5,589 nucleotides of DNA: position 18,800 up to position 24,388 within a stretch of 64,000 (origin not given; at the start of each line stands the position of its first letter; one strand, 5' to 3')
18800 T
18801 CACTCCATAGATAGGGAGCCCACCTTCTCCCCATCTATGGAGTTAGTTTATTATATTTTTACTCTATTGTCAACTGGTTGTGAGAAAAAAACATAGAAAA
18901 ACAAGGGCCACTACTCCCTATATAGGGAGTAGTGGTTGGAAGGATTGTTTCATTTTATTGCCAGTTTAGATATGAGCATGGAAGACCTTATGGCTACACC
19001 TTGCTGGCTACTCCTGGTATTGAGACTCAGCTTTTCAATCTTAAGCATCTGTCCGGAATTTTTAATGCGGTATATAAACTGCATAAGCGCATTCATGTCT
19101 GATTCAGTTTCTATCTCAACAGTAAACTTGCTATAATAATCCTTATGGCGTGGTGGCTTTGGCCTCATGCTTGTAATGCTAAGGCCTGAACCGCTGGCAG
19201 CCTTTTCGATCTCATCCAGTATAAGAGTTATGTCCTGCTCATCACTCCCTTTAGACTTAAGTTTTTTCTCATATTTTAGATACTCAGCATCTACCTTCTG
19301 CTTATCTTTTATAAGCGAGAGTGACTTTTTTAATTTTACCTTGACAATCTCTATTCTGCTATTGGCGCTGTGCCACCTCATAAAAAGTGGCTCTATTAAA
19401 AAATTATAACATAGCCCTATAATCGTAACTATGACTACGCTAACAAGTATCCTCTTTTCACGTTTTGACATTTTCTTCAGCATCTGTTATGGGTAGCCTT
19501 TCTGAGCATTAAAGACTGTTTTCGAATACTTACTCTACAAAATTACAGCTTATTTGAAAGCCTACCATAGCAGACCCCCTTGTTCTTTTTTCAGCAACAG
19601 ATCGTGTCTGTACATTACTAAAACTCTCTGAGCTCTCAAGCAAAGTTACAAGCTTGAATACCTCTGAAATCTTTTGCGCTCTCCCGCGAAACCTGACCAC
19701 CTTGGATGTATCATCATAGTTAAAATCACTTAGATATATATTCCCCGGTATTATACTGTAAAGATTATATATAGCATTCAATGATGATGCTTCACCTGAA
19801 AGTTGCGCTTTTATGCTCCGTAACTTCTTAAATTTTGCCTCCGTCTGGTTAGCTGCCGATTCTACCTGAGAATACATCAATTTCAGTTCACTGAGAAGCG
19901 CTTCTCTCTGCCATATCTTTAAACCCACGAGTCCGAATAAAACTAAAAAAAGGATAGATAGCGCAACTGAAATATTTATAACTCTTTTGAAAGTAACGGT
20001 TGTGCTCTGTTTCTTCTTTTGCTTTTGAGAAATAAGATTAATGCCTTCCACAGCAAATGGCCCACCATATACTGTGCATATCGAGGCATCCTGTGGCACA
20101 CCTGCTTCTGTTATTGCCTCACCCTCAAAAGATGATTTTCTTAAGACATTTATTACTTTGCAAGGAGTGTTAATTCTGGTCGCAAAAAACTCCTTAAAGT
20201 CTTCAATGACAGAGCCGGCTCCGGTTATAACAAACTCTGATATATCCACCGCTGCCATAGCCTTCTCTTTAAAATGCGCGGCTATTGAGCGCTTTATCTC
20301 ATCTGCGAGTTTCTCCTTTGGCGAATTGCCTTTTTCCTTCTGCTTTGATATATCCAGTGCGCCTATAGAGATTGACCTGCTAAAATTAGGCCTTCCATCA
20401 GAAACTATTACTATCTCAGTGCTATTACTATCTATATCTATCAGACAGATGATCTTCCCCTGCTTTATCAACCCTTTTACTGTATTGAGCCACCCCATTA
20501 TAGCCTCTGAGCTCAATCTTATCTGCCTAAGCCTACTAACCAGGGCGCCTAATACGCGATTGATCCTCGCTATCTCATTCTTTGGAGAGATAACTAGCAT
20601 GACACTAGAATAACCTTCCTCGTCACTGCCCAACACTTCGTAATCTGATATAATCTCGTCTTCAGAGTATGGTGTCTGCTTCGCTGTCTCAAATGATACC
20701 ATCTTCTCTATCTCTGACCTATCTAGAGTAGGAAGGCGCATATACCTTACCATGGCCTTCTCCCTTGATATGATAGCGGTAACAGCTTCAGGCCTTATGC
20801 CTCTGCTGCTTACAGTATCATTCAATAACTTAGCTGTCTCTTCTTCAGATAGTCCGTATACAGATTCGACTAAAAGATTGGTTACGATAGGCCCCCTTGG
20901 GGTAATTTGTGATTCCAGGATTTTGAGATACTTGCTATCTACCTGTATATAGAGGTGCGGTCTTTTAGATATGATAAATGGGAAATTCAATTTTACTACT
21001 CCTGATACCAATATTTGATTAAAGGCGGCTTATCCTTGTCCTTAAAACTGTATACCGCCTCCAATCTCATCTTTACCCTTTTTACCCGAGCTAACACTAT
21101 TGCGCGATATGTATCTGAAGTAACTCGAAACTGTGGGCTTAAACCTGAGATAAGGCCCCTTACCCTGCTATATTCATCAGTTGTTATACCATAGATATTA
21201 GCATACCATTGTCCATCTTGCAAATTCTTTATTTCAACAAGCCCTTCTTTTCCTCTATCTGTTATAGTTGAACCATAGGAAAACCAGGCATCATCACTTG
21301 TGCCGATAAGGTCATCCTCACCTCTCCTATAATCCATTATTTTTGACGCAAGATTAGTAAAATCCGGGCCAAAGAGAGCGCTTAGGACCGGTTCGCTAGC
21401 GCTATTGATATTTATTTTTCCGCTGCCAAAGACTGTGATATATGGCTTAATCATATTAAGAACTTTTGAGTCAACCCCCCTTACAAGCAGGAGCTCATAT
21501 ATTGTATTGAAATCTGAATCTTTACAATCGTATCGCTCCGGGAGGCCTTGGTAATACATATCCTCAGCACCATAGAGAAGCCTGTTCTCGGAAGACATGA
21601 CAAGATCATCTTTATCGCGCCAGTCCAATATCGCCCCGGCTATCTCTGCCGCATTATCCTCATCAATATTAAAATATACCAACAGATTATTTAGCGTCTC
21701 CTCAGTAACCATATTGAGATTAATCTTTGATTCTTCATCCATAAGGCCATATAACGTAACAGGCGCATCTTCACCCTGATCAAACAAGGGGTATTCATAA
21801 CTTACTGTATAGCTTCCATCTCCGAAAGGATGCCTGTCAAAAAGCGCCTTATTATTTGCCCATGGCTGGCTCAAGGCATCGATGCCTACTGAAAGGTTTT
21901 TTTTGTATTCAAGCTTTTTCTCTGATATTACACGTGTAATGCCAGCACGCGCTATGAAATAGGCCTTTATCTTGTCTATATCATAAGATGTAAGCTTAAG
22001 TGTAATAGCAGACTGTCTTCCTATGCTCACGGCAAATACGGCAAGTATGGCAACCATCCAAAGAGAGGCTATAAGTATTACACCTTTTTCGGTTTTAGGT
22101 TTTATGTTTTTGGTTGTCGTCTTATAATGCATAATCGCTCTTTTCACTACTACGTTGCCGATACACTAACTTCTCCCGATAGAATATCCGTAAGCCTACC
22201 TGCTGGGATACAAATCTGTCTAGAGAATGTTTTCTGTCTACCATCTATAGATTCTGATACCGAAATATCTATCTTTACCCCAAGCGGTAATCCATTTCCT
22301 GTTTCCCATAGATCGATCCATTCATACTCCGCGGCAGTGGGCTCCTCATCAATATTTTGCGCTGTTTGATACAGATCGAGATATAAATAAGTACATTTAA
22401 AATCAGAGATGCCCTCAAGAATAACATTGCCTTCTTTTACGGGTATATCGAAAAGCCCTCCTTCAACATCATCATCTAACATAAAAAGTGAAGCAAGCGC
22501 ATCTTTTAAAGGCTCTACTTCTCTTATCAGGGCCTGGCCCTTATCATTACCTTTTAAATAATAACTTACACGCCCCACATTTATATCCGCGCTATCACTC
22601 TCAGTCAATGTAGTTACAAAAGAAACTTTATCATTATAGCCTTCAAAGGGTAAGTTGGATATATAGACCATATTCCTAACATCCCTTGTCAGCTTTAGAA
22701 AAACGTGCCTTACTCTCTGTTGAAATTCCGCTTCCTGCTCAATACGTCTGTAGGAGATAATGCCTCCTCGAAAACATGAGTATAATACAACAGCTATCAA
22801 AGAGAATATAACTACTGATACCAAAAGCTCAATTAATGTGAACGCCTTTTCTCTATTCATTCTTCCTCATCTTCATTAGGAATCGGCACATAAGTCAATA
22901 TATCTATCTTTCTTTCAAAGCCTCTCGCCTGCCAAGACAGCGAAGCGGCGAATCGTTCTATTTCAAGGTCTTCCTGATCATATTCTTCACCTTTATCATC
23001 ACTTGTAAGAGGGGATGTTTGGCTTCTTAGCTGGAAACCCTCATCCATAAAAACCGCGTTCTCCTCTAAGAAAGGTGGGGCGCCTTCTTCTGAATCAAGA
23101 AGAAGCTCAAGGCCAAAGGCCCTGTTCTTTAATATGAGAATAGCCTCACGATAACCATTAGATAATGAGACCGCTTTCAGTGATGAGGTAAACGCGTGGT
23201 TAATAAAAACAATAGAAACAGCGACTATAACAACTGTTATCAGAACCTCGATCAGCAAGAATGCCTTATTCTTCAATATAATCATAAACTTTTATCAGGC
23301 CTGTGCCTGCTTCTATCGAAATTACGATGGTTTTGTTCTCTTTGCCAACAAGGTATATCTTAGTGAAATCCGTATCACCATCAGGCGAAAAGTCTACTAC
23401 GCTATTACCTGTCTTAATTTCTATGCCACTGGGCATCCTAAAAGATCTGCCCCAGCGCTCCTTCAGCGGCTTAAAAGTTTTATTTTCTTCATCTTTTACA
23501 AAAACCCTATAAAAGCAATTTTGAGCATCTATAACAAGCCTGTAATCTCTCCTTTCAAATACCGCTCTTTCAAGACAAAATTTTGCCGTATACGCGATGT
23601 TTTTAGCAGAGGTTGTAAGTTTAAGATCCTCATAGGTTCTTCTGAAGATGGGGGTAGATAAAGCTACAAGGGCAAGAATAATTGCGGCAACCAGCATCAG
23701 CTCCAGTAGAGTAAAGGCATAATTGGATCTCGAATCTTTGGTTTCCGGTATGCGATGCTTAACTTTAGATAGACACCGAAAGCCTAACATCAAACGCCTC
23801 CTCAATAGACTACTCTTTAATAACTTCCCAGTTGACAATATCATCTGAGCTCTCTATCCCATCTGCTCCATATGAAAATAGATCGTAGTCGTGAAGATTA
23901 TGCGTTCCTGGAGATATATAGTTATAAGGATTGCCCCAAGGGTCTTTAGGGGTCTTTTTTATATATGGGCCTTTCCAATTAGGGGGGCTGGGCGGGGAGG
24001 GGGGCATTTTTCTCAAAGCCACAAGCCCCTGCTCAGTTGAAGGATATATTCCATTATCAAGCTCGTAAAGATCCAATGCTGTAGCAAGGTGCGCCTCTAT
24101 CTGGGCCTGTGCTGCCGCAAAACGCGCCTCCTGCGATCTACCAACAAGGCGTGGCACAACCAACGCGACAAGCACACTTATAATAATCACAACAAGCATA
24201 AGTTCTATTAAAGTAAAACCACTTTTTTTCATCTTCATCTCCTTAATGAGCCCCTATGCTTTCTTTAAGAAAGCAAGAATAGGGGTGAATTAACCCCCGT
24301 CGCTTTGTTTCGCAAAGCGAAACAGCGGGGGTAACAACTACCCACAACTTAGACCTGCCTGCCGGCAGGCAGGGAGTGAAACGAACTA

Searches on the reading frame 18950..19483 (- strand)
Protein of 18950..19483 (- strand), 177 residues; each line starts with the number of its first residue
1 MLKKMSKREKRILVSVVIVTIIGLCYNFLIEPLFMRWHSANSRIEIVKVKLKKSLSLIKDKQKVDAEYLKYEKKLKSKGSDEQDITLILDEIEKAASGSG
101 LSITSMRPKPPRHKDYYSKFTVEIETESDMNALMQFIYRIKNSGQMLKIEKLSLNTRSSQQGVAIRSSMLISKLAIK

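Call 9: search_protein_families(library=pfam, proteins=[window:18950-19483:-])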
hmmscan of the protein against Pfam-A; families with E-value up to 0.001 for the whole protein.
window:18950-19483:- (177 aa): 3 families
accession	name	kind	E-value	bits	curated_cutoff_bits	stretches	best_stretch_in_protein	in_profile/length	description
PF04350.18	PilO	-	4.5e-09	37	22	1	50-169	18-136/145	Pilus assembly protein, PilO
PF10741.14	T2SSM_b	-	4.5e-09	36.6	21.7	1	80-173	11-104/111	Type II secretion system (T2SS), protein M subtype b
PF04612.17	T2SSM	-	6.6e-07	30.1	27.8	1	3-156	9-143/160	Type II secretion system (T2SS), protein M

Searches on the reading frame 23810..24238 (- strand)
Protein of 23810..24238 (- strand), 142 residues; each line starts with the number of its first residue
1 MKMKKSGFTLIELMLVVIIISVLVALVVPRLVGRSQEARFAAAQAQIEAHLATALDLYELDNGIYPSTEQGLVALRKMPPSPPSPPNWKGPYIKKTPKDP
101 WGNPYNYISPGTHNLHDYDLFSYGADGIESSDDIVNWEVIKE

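Call 9: search_protein_families(library=pfam, proteins=[window:23810-24238:-])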
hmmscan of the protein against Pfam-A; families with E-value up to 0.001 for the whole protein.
window:23810-24238:- (142 aa): 2 families
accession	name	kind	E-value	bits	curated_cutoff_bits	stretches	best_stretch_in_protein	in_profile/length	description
PF08334.16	T2SSG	-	3.3e-33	114.4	21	1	30-136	1-107/108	Type II secretion system (T2SS), protein G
PF07963.17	N_methyl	-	2.9e-07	30.2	21.2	1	3-27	2-26/27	Prokaryotic N-terminal methylation motif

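Call 11: find_encoding_contigs(protein=window:23810-24238:-, flank=3000, max_places=6)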
Protein window:23810-24238:- (142 aa): no gene with exactly this product is on record in the collection.

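Call 27: find_homologous_proteins(query=window:23810-24238:-, max_evalue=1e-30)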
Query window:23810-24238:- (142 aa): 2490 proteins with E <= 1e-30 among 3343 candidates; the best 120 are listed.
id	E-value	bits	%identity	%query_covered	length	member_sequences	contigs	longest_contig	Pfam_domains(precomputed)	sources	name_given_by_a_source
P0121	6.9e-89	313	100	99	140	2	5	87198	PF07963.18,PF08334.17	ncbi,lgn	-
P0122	4.1e-87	307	98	99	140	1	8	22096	PF07963.18,PF08334.17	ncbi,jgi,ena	-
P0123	3.0e-82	292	92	99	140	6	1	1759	PF07963.18,PF08334.17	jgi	-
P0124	2.7e-81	289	92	98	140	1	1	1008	PF07963.18,PF08334.17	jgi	-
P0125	1.1e-80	287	91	99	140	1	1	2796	PF07963.18,PF22434.2,PF08334.17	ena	-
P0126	2.1e-80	286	91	99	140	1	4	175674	PF07963.18,PF08334.17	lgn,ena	-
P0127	1.9e-79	283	91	99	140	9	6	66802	PF07963.18,PF08334.17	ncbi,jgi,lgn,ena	-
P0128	2.2e-78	279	90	99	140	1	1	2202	PF07963.18,PF08334.17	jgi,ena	-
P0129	2.3e-74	266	86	99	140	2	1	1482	PF07963.18,PF22434.2,PF08334.17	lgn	-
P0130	1.6e-71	257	85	96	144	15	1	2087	PF07963.18,PF22434.2,PF08334.17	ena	-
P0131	1.8e-71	257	82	99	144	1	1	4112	PF07963.18,PF22434.2,PF08334.17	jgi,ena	-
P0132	2.8e-71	256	82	99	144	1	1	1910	PF07963.18,PF08334.17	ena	-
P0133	9.2e-71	254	83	98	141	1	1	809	PF07963.18,PF22434.2,PF08334.17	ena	-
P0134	1.0e-70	254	83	96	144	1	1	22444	PF07963.18,PF08334.17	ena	-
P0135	7.6e-69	248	79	96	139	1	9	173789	PF07963.18,PF22434.2,PF08334.17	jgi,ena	-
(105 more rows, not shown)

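Call 28: find_encoding_contigs(protein=P0121, flank=10000, max_places=10)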
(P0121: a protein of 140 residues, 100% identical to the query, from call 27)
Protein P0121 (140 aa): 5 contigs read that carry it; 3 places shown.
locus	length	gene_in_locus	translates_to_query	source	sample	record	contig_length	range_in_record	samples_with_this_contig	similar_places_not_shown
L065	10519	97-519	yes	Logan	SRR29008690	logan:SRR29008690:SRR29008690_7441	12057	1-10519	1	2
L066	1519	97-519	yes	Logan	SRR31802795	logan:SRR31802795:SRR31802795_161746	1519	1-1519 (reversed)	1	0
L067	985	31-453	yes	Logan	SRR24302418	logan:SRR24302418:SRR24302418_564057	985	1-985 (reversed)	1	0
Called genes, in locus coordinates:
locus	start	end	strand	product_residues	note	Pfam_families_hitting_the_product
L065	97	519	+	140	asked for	PF07963:N_methyl (weak), PF08334:T2SSG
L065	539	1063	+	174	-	-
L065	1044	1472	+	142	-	-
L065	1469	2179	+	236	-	PF07963:N_methyl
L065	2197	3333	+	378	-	PF21687:T2SSK_1st, PF12836:HHH_3 (faint)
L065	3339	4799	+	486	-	PF11104:PilM_2 (weak), PF05137:PilN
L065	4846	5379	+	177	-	PF04612:T2SSM (weak), PF04350:PilO, PF10741:T2SSM_b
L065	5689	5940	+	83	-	PF13411:MerR_1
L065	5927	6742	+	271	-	PF01637:ATPase_2, PF13401:AAA_22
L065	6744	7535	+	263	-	-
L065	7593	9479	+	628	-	PF07660:STN (weak), PF03958:Secretin_N, PF00263:Secretin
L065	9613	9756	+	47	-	PF18930:DUF5679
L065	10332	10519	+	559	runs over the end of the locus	PF03485:Arg_tRNA_synt_N, PF00750:tRNA-synt_1d, PF09334:tRNA-synt_1g (faint), PF05746:DALR_1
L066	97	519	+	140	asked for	PF07963:N_methyl (weak), PF08334:T2SSG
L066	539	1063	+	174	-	-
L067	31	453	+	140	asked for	PF07963:N_methyl (weak), PF08334:T2SSG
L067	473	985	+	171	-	?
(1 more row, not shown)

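Call 29: find_encoding_contigs(protein=P0122, flank=10000, max_places=10)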
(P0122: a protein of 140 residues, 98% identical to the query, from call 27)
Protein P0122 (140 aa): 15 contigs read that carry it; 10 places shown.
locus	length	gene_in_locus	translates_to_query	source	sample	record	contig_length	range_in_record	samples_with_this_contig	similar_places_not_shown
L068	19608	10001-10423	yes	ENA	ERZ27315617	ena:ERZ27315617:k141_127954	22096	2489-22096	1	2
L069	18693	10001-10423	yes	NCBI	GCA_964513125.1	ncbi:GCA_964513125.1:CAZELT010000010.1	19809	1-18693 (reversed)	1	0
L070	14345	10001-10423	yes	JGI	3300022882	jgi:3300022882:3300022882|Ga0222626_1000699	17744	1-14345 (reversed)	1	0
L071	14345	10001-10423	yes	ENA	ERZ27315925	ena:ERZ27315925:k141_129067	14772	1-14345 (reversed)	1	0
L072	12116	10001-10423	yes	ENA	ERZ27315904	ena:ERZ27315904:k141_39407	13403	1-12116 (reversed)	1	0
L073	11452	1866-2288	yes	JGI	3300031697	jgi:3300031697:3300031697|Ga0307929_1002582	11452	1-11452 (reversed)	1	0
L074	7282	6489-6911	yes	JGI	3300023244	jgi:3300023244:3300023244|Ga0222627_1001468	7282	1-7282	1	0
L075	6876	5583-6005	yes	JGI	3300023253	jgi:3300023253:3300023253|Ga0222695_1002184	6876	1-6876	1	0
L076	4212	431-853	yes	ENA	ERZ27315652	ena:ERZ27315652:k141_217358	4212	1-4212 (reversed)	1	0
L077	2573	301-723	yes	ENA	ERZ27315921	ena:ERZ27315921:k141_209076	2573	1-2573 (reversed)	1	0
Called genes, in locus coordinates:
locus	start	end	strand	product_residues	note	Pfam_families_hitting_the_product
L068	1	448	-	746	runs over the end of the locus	PF01564:Spermine_synth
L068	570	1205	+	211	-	PF13386:DsbD_2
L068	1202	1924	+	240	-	PF20260:PUA_4 (weak), PF04452:Methyltrans_RNA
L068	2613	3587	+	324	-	-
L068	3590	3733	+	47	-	-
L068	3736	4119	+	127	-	-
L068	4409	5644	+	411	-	PF00919:UPF0004, PF04055:Radical_SAM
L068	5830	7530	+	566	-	PF05157:MshEN, PF00437:T2SSE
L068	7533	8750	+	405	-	PF28597:T2SSF_N, PF00482:T2SSF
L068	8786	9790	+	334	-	PF00356:LacI, PF00532:Peripla_BP_1, PF13407:Peripla_BP_4, PF13377:Peripla_BP_3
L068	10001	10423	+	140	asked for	PF07963:N_methyl (weak), PF08334:T2SSG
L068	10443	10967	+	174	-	-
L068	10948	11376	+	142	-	-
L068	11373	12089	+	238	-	PF07963:N_methyl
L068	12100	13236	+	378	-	PF21687:T2SSK_1st, PF12836:HHH_3 (faint)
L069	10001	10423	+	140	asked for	PF07963:N_methyl (weak), PF08334:T2SSG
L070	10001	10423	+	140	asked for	PF07963:N_methyl (weak), PF08334:T2SSG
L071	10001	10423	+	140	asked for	PF07963:N_methyl (weak), PF08334:T2SSG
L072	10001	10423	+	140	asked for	PF07963:N_methyl (weak), PF08334:T2SSG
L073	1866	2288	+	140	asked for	PF07963:N_methyl (weak), PF08334:T2SSG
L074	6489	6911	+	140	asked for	PF07963:N_methyl (weak), PF08334:T2SSG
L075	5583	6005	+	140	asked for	PF07963:N_methyl (weak), PF08334:T2SSG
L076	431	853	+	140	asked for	PF07963:N_methyl (weak), PF08334:T2SSG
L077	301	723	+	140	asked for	PF07963:N_methyl (weak), PF08334:T2SSG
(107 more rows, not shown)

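Call 36: find_encoding_contigs(protein=P0126, flank=10000, max_places=6)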
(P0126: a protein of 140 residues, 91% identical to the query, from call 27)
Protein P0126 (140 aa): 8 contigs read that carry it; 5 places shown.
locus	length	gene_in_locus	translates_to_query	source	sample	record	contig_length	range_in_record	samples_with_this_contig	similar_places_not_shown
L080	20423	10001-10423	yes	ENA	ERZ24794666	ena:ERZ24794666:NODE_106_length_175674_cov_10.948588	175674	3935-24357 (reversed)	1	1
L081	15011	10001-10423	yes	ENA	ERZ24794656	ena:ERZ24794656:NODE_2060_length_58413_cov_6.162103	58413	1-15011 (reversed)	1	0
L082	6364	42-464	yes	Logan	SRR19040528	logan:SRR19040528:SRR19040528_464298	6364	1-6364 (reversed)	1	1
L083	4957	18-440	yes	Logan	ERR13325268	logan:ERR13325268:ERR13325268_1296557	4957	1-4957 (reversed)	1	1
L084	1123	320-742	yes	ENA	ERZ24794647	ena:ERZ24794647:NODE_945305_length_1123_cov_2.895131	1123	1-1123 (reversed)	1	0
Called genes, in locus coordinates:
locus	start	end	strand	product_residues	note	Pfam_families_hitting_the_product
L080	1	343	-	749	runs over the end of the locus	PF01564:Spermine_synth, PF05175:MTS (weak)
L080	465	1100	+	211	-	PF13386:DsbD_2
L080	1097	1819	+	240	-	PF20260:PUA_4, PF04452:Methyltrans_RNA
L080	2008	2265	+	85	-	PF12728:HTH_17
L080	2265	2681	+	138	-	PF02661:Fic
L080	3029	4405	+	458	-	PF00474:SSF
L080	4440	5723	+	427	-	PF00919:UPF0004, PF04055:Radical_SAM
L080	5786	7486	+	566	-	PF05157:MshEN, PF00437:T2SSE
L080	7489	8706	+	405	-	PF28597:T2SSF_N, PF00482:T2SSF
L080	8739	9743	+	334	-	PF00356:LacI, PF00532:Peripla_BP_1, PF13407:Peripla_BP_4, PF13377:Peripla_BP_3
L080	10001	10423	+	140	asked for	PF07963:N_methyl (weak), PF08334:T2SSG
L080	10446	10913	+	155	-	-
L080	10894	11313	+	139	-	-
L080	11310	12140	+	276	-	-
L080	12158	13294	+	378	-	PF12836:HHH_3 (faint), PF21687:T2SSK_1st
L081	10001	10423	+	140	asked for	PF07963:N_methyl (weak), PF08334:T2SSG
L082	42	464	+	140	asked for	PF07963:N_methyl (weak), PF08334:T2SSG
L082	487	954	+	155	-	-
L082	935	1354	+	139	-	-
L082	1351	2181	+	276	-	-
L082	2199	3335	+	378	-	PF12836:HHH_3 (faint), PF21687:T2SSK_1st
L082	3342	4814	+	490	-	PF11104:PilM_2 (weak), PF05137:PilN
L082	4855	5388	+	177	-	PF04350:PilO, PF10741:T2SSM_b (weak)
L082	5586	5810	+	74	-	PF13411:MerR_1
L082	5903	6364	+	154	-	?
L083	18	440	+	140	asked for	PF07963:N_methyl (weak), PF08334:T2SSG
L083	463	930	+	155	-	-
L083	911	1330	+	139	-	-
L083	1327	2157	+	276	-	-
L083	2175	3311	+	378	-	PF12836:HHH_3 (faint), PF21687:T2SSK_1st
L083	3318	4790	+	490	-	PF11104:PilM_2 (weak), PF05137:PilN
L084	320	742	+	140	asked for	PF07963:N_methyl (weak), PF08334:T2SSG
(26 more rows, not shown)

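Call 37: find_encoding_contigs(protein=P0127, flank=10000, max_places=6)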
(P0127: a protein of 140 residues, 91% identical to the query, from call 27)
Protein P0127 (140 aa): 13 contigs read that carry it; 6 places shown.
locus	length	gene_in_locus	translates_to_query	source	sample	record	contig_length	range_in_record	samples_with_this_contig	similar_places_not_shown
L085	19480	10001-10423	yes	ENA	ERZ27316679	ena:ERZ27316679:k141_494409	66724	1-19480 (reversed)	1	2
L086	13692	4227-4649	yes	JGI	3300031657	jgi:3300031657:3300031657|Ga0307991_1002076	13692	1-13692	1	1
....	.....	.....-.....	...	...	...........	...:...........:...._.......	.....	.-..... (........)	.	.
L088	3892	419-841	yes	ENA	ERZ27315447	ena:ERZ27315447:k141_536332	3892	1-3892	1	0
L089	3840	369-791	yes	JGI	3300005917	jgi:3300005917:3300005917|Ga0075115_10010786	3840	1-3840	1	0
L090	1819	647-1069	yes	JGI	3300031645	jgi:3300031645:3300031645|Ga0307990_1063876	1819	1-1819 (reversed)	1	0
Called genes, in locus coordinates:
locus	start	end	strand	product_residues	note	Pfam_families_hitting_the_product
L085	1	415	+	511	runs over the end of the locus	PF01875:Memo, PF01871:AMMECR1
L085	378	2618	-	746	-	PF01564:Spermine_synth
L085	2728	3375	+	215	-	PF13386:DsbD_2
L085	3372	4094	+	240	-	PF20260:PUA_4, PF04452:Methyltrans_RNA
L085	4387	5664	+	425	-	PF00919:UPF0004, PF04055:Radical_SAM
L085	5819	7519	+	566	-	PF05157:MshEN, PF00437:T2SSE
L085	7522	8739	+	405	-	PF28597:T2SSF_N, PF00482:T2SSF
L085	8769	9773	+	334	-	PF00356:LacI, PF00532:Peripla_BP_1, PF13407:Peripla_BP_4, PF13377:Peripla_BP_3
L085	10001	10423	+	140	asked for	PF07963:N_methyl (weak), PF08334:T2SSG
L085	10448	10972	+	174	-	-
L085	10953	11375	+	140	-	-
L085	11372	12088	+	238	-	PF07963:N_methyl (weak)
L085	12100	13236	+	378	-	PF14341:PilX_N (weak), PF12836:HHH_3 (faint), PF21687:T2SSK_1st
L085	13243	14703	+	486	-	PF11104:PilM_2 (faint), PF05137:PilN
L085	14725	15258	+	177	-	PF04350:PilO, PF10741:T2SSM_b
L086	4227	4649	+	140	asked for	PF07963:N_methyl (weak), PF08334:T2SSG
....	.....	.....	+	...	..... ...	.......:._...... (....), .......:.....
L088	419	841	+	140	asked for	PF07963:N_methyl (weak), PF08334:T2SSG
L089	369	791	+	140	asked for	PF07963:N_methyl (weak), PF08334:T2SSG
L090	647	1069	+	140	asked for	PF07963:N_methyl (weak), PF08334:T2SSG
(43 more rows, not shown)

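Call 47: find_encoding_contigs(protein=P0134, flank=10000, max_places=4)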
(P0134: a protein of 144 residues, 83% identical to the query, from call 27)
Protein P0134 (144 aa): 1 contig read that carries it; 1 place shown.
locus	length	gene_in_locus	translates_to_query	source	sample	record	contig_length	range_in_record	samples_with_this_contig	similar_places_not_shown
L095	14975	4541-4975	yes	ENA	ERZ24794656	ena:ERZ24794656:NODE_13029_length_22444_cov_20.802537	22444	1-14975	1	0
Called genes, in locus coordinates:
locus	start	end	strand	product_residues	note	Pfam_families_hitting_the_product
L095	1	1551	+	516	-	?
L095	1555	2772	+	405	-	PF28597:T2SSF_N (weak), PF00482:T2SSF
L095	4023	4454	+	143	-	-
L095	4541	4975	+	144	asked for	PF07963:N_methyl (weak), PF08334:T2SSG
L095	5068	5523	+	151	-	-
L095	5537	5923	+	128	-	-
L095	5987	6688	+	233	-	PF07963:N_methyl, PF11612:T2SSJ (weak)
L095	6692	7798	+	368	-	PF21687:T2SSK_1st, PF12836:HHH_3 (faint)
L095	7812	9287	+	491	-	PF11104:PilM_2, PF05137:PilN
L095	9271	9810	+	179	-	PF04350:PilO, PF10741:T2SSM_b (weak)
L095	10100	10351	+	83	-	PF13411:MerR_1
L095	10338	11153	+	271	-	PF01637:ATPase_2, PF13245:AAA_19 (faint), PF13401:AAA_22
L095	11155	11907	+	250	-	-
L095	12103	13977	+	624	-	PF03958:Secretin_N, PF00263:Secretin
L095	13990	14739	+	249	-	PF00072:Response_reg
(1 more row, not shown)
